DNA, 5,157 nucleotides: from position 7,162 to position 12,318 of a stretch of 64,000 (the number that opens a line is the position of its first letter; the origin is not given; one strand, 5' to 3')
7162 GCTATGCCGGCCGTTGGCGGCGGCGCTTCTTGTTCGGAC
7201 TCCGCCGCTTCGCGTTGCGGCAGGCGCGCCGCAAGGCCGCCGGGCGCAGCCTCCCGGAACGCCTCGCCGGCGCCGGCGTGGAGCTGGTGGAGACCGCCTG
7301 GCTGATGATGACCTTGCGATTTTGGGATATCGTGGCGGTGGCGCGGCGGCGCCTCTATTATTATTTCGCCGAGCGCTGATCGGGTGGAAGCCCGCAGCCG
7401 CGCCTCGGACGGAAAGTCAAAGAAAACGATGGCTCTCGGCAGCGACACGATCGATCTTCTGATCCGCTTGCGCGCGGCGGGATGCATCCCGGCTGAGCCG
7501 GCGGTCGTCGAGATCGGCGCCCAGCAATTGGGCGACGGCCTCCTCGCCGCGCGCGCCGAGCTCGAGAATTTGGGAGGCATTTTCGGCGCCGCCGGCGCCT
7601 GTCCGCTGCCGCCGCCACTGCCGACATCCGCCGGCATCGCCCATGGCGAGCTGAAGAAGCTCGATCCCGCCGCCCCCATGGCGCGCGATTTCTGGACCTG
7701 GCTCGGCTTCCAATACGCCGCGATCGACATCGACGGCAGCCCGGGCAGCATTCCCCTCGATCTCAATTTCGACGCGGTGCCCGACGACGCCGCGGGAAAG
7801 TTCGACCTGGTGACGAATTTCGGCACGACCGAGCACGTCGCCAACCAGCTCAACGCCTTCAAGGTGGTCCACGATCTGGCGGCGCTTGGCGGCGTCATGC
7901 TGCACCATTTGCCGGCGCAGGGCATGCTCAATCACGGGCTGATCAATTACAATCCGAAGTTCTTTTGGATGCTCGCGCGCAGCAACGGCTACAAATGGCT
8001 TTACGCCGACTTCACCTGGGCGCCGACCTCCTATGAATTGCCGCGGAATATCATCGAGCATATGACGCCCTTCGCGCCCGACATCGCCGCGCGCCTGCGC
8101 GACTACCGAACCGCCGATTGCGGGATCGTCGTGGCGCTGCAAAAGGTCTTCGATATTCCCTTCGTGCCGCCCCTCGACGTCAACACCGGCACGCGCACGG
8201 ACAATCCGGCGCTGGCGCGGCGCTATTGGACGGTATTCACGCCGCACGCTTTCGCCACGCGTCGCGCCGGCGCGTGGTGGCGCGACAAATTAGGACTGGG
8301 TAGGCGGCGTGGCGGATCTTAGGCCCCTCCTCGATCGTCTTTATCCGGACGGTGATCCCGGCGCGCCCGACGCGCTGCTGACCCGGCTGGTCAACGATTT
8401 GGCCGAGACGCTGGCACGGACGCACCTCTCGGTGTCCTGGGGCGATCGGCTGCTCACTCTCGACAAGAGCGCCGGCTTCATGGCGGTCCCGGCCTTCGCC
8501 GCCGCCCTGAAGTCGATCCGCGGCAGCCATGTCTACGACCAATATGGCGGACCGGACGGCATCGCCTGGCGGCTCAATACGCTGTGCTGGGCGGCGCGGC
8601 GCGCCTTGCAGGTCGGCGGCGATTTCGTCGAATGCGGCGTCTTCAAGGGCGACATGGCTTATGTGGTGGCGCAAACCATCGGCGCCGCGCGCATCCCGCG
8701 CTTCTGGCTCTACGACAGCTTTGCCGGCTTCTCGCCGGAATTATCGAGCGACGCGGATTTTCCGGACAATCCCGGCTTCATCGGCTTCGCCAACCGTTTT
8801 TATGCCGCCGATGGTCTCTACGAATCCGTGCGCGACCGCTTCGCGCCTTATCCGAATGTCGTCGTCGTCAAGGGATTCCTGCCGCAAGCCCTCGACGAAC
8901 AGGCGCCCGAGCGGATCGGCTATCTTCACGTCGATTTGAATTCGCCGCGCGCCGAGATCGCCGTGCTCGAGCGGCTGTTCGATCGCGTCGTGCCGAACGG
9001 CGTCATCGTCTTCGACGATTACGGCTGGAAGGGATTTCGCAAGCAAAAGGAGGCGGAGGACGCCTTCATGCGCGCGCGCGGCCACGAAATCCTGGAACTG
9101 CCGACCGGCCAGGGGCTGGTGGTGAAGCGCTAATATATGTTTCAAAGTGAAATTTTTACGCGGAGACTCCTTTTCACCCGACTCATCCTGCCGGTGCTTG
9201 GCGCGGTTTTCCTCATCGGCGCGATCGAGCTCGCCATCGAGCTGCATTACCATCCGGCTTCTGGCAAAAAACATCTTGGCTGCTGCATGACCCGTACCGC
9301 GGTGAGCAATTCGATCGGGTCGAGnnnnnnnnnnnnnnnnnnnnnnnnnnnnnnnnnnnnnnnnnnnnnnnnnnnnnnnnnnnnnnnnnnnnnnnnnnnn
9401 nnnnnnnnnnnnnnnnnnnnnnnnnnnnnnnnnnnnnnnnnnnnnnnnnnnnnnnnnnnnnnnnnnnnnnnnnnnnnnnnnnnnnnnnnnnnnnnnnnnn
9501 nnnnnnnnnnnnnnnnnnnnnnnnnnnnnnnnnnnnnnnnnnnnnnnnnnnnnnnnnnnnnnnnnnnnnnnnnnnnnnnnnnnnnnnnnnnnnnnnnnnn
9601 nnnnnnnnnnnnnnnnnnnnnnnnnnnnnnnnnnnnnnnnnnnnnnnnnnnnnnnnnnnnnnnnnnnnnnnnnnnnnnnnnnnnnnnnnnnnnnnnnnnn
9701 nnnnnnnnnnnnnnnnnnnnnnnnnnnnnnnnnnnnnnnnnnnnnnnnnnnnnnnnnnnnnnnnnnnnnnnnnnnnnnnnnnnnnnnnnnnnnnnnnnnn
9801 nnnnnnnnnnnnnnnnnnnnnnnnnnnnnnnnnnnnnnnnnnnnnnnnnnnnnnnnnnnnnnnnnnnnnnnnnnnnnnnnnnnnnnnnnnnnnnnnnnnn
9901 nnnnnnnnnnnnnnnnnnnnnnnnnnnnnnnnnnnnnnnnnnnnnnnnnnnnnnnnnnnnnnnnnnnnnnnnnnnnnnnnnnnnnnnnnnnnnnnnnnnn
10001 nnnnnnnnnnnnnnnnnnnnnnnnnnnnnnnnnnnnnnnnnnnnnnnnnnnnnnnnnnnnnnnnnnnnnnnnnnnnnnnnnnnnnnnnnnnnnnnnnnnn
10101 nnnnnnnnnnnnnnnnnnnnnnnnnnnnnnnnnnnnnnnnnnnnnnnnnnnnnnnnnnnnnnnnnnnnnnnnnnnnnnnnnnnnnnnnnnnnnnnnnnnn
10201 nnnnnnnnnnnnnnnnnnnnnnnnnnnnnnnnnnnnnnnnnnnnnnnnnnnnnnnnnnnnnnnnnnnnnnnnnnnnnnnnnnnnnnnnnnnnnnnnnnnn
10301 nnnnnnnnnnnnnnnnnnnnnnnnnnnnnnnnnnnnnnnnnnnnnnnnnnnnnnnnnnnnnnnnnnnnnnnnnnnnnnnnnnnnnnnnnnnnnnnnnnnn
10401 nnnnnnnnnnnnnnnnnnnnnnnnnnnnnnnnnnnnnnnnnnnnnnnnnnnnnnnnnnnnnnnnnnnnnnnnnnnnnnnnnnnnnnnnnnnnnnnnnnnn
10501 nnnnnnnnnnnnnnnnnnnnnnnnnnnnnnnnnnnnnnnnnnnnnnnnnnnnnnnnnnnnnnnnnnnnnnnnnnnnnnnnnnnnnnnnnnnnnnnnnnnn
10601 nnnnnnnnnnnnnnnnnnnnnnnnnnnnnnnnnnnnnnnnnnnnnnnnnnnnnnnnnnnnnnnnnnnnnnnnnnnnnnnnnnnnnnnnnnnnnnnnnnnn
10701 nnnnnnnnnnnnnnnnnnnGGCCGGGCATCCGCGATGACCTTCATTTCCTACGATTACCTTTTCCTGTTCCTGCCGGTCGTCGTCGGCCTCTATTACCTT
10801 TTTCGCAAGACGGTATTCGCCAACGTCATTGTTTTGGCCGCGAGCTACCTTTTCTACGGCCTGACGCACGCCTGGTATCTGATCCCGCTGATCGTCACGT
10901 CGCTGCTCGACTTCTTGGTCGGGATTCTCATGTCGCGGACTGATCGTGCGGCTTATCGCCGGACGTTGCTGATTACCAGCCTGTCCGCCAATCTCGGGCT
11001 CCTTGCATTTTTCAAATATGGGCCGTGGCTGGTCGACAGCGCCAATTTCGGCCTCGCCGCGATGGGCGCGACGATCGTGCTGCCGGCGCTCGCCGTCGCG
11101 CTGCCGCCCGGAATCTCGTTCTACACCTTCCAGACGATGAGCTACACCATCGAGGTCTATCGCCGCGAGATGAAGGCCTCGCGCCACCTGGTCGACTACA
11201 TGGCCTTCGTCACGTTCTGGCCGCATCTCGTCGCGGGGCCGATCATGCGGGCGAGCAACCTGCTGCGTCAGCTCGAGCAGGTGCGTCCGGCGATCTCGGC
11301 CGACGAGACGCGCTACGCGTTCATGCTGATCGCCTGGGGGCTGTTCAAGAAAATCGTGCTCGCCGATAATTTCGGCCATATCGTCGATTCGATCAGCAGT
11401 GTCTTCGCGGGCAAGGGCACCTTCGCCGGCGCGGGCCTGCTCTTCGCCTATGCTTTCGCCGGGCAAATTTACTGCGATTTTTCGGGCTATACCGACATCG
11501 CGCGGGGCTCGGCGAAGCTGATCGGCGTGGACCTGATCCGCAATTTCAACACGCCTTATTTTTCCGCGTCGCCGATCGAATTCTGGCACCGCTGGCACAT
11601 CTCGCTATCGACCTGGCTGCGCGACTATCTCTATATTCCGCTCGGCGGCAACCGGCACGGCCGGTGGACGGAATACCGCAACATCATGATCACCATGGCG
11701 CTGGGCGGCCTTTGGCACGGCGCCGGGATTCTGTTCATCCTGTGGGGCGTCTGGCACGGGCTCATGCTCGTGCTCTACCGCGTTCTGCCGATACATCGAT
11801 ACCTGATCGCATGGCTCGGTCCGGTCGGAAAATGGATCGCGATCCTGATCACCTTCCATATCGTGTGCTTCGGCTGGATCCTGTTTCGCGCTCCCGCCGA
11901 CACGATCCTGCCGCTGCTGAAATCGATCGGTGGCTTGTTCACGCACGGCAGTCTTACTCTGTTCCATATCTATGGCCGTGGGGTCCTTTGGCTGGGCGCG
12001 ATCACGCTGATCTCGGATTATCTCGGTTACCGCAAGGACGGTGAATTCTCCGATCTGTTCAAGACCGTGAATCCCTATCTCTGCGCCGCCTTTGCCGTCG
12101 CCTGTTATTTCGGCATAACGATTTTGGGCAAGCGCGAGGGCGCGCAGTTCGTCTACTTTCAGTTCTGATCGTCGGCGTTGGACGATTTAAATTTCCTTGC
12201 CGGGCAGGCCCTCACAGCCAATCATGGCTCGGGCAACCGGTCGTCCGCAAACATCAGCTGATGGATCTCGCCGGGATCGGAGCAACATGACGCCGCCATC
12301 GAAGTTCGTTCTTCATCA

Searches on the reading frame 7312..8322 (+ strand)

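Call 71: search_protein_families(library=pfam, proteins=[window:7312-8322:+], max_evalue=0.00001)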
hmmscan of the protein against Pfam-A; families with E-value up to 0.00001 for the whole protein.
window:7312-8322:+ (336 aa): 1 family
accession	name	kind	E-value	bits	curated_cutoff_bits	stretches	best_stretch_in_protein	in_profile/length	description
PF13489.12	Methyltransf_23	-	9e-07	29.2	27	1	132-205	44-123/164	Methyltransferase domain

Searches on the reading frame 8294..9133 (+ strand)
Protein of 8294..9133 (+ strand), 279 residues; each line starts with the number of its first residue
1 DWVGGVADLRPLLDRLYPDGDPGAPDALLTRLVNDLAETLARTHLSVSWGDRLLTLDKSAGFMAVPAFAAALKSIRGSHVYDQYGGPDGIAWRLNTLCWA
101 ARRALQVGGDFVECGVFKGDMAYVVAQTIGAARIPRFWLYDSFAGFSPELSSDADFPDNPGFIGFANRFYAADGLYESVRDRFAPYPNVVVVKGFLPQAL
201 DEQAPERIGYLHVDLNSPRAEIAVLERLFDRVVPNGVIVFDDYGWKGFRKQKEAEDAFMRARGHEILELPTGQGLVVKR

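Call 71: search_protein_families(library=pfam, proteins=[window:8294-9133:+], max_evalue=0.00001)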
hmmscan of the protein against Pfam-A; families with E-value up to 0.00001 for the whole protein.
window:8294-9133:+ (279 aa): 2 families
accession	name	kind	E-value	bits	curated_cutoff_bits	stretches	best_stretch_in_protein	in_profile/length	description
PF05711.17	TylF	-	7.6e-14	52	23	1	104-249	88-236/264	Macrocin-O-methyltransferase (TylF)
PF13578.12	Methyltransf_24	-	5.4e-09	37.3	26.3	1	112-243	1-105/105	Methyltransferase domain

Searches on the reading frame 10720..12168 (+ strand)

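Call 71: search_protein_families(library=pfam, proteins=[window:10720-12168:+], max_evalue=0.00001)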
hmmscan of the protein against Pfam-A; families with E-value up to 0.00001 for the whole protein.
window:10720-12168:+ (482 aa): 1 family
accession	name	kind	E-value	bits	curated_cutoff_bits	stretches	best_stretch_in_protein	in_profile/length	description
PF03062.24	MBOAT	-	3.5e-21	76.3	27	1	100-352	62-293/337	MBOAT, membrane-bound O-acyltransferase family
